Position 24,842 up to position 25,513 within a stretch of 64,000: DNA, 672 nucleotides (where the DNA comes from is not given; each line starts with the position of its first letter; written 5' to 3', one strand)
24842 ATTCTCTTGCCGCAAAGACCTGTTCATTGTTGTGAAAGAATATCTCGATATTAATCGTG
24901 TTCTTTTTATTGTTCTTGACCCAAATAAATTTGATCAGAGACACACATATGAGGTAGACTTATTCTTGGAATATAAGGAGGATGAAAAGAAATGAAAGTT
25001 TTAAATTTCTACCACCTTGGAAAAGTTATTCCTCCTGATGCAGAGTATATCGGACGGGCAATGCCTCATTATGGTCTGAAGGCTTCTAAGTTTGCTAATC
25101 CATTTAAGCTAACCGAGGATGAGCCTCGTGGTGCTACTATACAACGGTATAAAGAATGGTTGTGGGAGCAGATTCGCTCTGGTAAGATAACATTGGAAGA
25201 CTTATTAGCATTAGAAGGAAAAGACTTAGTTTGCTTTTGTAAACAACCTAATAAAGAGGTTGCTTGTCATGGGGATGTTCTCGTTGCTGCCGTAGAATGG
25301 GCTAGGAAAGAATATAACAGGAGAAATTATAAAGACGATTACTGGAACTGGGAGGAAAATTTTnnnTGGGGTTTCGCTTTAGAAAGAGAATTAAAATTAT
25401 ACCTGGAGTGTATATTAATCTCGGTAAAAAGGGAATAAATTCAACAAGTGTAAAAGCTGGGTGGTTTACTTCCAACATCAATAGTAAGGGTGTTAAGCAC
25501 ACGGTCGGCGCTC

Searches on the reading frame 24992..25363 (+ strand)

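Call 89: search_protein_families(library=phrogs, proteins=[window:24992-25363:+], max_evalue=0.00001)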
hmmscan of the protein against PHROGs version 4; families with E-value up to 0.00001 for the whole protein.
window:24992-25363:+ (124 aa): 2 families
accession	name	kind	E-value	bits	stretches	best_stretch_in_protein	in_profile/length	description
phrog_464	-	unknown function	5.6e-37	129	1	1-121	192-305/322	unknown function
phrog_24867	-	DNA, RNA and nucleotide metabolism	1e-24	88.4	1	3-117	75-183/187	ribonucleotide reductase NrdA-like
